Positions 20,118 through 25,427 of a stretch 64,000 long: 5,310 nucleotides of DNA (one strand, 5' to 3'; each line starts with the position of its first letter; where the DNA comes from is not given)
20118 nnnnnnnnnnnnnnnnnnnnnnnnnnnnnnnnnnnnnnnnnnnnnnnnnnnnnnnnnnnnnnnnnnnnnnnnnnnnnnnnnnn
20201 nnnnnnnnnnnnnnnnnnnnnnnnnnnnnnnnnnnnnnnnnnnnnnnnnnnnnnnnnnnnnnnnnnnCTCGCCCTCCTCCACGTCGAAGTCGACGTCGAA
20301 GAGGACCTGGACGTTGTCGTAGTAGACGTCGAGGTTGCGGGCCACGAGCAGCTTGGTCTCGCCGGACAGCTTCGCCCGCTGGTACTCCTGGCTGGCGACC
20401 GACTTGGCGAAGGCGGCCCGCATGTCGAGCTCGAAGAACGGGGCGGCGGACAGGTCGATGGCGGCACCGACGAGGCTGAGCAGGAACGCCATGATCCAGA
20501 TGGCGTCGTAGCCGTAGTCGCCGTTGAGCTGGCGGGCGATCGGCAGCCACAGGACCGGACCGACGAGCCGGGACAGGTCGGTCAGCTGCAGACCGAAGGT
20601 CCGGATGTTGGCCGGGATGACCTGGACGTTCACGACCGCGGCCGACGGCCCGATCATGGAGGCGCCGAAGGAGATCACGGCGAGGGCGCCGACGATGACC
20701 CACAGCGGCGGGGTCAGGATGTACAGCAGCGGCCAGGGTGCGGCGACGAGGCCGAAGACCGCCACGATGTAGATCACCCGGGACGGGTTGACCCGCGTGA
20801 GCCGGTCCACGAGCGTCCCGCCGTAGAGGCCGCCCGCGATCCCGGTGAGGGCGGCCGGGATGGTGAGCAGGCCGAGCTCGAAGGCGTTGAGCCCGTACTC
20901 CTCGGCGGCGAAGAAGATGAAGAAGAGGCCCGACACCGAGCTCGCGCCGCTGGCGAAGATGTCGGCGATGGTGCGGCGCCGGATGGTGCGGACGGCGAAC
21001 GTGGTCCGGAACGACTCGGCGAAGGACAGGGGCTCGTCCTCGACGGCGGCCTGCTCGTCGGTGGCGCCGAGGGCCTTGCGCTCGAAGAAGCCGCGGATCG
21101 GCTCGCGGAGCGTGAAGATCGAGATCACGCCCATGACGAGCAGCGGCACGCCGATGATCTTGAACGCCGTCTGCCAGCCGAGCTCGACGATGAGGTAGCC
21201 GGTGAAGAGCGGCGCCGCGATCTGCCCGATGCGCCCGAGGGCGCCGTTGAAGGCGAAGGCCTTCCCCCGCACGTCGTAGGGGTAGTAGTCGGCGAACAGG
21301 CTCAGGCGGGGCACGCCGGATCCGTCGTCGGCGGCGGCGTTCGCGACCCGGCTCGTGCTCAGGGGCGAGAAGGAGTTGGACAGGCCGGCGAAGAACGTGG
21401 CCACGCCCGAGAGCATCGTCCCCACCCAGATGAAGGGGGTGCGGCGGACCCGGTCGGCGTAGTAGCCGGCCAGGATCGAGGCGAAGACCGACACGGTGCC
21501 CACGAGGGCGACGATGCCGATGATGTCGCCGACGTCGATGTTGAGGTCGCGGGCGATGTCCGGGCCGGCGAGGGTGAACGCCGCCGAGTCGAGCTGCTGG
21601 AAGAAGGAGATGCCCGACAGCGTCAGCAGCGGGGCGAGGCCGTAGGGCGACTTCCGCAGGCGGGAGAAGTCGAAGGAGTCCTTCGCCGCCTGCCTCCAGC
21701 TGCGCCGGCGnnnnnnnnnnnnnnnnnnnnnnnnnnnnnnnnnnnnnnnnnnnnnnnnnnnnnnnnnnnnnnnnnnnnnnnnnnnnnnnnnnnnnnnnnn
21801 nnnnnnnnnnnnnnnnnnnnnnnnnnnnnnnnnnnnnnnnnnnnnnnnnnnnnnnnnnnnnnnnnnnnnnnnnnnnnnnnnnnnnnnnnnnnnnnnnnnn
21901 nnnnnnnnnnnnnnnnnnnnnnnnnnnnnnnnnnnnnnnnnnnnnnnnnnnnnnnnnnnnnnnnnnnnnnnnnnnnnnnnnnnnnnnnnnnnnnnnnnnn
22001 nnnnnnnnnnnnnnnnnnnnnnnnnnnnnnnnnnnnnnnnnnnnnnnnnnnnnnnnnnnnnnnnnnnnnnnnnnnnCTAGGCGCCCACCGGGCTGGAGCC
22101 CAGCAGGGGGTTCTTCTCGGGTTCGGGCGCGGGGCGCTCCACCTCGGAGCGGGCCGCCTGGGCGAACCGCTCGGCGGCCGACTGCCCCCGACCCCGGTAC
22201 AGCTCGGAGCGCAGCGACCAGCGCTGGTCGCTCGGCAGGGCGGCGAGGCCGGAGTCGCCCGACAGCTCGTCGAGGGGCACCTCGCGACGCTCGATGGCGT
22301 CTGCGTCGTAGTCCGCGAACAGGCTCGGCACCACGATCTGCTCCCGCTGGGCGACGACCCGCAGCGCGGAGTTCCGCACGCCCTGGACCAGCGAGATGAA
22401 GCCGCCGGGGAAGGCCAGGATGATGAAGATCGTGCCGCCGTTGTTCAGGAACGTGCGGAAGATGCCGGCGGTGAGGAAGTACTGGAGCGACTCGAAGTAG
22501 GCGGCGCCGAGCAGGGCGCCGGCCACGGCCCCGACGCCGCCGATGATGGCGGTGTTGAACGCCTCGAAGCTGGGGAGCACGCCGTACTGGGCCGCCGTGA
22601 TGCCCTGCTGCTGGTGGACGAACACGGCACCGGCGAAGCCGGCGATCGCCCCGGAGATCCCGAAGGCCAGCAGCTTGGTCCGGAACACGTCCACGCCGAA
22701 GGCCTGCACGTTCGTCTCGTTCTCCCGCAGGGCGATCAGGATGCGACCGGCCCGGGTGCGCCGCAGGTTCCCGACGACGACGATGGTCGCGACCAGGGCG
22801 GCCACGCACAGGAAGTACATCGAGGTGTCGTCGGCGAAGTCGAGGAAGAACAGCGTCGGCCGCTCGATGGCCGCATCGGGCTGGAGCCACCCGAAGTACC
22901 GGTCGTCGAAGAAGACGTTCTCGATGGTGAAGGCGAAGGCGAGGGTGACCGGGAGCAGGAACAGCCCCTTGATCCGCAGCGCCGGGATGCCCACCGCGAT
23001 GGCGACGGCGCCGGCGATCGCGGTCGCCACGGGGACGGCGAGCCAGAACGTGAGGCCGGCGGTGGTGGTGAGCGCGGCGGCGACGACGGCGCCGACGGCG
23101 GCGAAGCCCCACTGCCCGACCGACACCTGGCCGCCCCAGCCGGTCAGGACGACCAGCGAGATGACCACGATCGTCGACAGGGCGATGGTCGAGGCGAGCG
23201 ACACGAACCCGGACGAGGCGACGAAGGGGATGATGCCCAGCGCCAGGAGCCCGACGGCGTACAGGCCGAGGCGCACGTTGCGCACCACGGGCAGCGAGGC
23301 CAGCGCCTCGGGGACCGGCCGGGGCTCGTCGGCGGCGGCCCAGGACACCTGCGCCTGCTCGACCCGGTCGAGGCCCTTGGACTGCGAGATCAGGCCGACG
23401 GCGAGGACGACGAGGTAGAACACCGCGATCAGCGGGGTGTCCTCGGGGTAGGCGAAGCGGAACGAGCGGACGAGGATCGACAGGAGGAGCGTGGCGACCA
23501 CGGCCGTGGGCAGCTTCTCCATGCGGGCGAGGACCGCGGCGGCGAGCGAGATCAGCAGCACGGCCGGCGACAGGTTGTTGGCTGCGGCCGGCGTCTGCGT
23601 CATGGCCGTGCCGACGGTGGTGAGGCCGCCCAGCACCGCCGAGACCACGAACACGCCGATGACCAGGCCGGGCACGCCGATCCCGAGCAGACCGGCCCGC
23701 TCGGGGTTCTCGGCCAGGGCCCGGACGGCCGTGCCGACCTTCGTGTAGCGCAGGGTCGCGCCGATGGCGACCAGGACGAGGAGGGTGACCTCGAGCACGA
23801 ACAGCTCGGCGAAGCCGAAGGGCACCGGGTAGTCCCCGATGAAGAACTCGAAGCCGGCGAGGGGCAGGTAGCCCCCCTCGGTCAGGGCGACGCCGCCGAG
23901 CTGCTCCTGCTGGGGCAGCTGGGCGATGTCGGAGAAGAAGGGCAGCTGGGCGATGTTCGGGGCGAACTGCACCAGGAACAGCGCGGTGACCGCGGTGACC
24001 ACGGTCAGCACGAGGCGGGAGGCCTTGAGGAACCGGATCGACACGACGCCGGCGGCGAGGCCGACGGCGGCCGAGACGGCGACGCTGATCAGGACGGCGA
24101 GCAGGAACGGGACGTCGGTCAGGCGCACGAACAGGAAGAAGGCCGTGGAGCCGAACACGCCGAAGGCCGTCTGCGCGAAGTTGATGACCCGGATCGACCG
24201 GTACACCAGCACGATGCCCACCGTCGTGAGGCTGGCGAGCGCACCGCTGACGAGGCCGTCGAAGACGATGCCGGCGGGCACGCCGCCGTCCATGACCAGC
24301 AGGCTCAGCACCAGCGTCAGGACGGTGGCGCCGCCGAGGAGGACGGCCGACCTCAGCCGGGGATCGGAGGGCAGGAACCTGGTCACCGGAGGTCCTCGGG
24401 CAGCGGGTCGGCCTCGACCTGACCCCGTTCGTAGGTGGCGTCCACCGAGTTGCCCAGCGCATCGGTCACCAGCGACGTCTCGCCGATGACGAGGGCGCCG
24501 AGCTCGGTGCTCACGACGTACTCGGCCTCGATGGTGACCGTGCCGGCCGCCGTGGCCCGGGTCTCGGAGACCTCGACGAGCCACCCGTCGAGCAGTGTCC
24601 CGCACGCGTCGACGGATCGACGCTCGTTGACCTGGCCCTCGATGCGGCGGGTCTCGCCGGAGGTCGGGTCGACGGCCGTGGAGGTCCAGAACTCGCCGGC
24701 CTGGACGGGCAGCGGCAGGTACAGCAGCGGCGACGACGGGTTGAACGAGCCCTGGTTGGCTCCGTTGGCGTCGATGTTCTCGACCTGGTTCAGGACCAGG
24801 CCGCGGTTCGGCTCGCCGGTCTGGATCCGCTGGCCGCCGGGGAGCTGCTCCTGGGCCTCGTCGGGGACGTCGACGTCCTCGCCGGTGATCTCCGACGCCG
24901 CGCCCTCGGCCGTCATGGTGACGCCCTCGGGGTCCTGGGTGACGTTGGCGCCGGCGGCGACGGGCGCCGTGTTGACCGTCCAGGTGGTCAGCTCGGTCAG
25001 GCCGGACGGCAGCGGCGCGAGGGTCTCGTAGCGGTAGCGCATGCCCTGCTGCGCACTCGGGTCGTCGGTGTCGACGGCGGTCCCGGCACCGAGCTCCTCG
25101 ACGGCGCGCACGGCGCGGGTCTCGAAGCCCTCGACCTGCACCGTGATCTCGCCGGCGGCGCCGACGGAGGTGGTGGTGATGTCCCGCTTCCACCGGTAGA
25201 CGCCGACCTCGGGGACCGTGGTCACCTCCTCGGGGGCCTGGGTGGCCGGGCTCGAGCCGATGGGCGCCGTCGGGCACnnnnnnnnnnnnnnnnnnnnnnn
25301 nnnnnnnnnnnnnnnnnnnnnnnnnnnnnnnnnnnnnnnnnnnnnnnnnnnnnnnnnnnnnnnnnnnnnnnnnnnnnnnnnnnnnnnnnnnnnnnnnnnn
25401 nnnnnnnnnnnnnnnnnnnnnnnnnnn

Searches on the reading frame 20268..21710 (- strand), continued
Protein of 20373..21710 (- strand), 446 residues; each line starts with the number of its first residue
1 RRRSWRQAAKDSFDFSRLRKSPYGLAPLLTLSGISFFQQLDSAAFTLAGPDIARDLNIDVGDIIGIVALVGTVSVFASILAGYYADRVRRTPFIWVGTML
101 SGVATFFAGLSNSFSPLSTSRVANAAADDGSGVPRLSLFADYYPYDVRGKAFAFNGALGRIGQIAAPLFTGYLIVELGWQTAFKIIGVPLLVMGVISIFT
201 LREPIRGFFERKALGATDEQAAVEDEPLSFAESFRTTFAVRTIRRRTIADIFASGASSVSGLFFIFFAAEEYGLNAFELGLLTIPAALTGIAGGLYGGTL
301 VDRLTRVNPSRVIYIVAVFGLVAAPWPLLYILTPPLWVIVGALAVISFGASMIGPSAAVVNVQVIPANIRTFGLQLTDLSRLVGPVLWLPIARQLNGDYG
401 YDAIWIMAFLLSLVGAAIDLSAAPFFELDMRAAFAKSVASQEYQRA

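Call 62: fold_search(model_id=the predicted structure, library=pdb)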
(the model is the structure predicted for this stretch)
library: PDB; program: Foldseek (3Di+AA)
matches with E <= 10: 666; with E <= 0.001: 458
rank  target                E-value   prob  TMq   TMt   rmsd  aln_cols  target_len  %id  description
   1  6e9c                  5.5e-11  1.00  0.57  0.56   7.1       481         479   21  Selenomethionine Derivative Structure of A Bacterial Homolog to Human Lysosomal Transporter, Spinster (released 2019-08-14)
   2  8ufd_A                5.7e-11  1.00  0.60  0.60  10.4       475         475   16  Multidrug efflux pump MtEfpA bound with inhibitor BRD8000.3 (released 2024-09-11)
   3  9okf                  6.5e-11  1.00  0.66  0.65   8.7       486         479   13  Cryo-EM structure of human SV2A in the apo state (released 2025-12-10)
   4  9boi                  8.0e-11  1.00  0.73  0.82   3.4       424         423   20  Cryo-EM structure of human Spns1 in complex with LPC (18:1) (released 2025-01-01)
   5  9b3k_Z                9.8e-11  1.00  0.65  0.81   4.1       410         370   20  NorA in complex with Fab36 (NorA-BRIL fusion) (released 2024-12-11)
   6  8x6x_A                9.8e-11  1.00  0.60  0.61  10.2       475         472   16  Structure of the multidrug efflux pump EfpA from M. tuberculosis complexed with lipids (released 2024-11-27)
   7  6e9o_A                1.5e-10  1.00  0.61  0.73   5.5       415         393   16  E. coli D-galactonate:proton symporter mutant E133Q in the outward substrate-bound form (released 2019-05-22)
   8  8wrd_A                1.6e-10  1.00  0.65  0.77   4.6       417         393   16  Human VMAT2 in the apo state (released 2024-09-25)
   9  9w1n_A                1.7e-10  1.00  0.63  0.73   5.1       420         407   14  Human SLC37A4 antiparallel dimer (released 2025-11-19)
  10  8ufe                  1.7e-10  1.00  0.63  0.64  10.4       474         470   18  Multidrug efflux pump EfpA from mycobacterium smegmatis (released 2024-09-11)
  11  9bii_A                2.3e-10  1.00  0.59  0.60  10.6       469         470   17  Mycobacterium tuberculosis EFPA antiparallel dimer (released 2025-02-05)
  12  8hpk_A                2.7e-10  1.00  0.65  0.77   4.5       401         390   17  Crystal structure of the bacterial oxalate transporter OxlT in an oxalate-bound occluded form (released 2023-02-15)
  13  9xcb                  2.7e-10  1.00  0.60  0.69   5.6       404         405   14  cryoEM structure of G6PT monomer (released 2026-03-18)
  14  9w1p_A                3.4e-10  1.00  0.63  0.73   7.2       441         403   13  G6P-bound human SLC37A4 lateral dimer (released 2025-11-19)
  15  28vj_B                4.5e-10  1.00  0.65  0.84   3.8       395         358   19  NorA bound to miniprotein I-23 (released 2026-04-08)
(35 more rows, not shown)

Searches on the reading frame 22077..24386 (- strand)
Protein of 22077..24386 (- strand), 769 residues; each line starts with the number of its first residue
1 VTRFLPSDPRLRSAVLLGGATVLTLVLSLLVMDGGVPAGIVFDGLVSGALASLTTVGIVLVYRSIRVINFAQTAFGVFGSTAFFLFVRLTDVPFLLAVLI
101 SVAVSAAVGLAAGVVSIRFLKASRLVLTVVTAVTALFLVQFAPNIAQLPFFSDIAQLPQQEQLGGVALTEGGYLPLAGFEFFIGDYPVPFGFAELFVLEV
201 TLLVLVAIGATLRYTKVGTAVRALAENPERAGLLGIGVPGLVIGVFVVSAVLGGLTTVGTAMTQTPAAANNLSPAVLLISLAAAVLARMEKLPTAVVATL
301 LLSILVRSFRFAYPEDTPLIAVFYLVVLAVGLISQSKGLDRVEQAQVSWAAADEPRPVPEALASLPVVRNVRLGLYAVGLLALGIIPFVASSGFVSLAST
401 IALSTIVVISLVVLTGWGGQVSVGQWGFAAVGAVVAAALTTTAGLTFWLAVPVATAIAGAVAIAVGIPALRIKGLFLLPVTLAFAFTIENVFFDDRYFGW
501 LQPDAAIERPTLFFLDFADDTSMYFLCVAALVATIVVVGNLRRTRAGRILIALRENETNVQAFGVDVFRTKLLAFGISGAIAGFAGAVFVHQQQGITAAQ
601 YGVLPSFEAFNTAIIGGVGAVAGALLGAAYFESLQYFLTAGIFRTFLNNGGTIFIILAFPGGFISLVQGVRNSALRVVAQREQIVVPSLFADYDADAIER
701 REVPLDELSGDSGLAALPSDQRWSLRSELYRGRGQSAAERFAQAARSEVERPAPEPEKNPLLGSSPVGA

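Call 67: search_protein_families(library=pfam, proteins=[window:22077-24386:-], max_evalue=1)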
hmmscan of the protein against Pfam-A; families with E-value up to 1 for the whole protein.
window:22077-24386:- (769 aa): 1 family
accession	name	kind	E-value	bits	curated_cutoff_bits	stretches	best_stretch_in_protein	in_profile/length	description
PF02653.21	BPD_transp_2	-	8.5e-54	182.9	26.8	2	395-636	3-244/269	Branched-chain amino acid transport system / permease component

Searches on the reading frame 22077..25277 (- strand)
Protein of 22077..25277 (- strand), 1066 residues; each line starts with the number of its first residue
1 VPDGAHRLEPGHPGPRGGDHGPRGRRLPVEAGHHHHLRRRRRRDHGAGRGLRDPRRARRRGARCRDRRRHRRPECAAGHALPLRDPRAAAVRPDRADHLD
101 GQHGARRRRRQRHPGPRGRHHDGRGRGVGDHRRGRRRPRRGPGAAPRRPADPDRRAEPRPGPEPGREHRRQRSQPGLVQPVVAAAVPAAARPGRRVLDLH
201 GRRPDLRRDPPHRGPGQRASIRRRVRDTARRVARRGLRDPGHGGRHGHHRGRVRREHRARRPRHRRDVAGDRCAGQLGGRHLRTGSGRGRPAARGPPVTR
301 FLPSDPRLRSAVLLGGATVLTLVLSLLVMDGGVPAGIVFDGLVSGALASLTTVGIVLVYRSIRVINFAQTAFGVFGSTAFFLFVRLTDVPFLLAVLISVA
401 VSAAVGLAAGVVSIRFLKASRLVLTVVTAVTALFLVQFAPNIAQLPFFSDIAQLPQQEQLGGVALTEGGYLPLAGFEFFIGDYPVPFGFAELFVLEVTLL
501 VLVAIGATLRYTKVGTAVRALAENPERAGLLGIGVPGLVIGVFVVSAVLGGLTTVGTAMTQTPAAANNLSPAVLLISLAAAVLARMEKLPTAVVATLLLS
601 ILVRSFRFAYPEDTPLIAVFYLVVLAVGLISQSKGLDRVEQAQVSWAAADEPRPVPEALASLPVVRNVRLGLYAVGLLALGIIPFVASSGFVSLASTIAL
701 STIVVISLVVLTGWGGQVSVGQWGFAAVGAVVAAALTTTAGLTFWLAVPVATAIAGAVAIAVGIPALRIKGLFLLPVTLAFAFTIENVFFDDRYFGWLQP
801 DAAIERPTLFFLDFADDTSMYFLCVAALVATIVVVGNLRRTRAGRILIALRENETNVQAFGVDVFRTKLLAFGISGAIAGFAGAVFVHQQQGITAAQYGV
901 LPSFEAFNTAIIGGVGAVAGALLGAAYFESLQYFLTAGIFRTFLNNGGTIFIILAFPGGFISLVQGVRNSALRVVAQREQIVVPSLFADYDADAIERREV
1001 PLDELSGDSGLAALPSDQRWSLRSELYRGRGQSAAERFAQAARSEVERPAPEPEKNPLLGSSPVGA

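Call 6: search_protein_families(library=pfam, proteins=[window:22077-25277:-], max_evalue=0.01)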
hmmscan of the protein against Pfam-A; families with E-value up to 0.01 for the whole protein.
window:22077-25277:- (1066 aa): 1 family
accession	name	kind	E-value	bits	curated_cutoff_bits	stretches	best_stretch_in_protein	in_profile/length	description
PF02653.21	BPD_transp_2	-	4.5e-54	183.8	26.8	2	692-933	3-244/269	Branched-chain amino acid transport system / permease component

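Call 7: search_protein_families(library=ncbifam, proteins=[window:22077-25277:-], max_evalue=0.01)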
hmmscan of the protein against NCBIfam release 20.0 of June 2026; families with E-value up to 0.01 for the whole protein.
window:22077-25277:- (1066 aa): 8 families
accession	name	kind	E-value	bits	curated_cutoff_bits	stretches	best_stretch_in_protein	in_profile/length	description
NF008450.0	PRK11301.1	subfamily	8.6e-23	81.4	366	2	671-817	90-238/418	high-affinity branched-chain amino acid ABC transporter permease LivM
TIGR03408.1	urea_trans_UrtC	equivalog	2.9e-22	79.8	296.2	1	744-962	88-312/313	urea ABC transporter permease subunit UrtC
TIGR03409.1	urea_trans_UrtB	equivalog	2.2e-18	67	250.3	2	337-627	3-278/291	urea ABC transporter permease subunit UrtB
TIGR03727.1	urea_t_UrtC_arc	equivalog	1.1e-11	44.2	575.55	1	817-970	192-348/369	urea ABC transporter, permease protein UrtC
NF008011.0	PRK10740.1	equivalog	4.1e-09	36.5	379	2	824-926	161-262/308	high-affinity branched-chain amino acid ABC transporter permease LivH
NF040906.3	GguB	equivalog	6.5e-05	22.3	450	1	821-925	227-334/375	multiple monosaccharide ABC transporter permease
NF008630.0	PRK11618.1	equivalog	9.6e-05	21.8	363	1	699-935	44-283/331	galactofuranose ABC transporter, permease protein YjfF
NF007014.0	PRK09478.1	equivalog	0.00045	19.6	386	0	817-936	180-304/336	galactose/methyl galactoside ABC transporter permease MglC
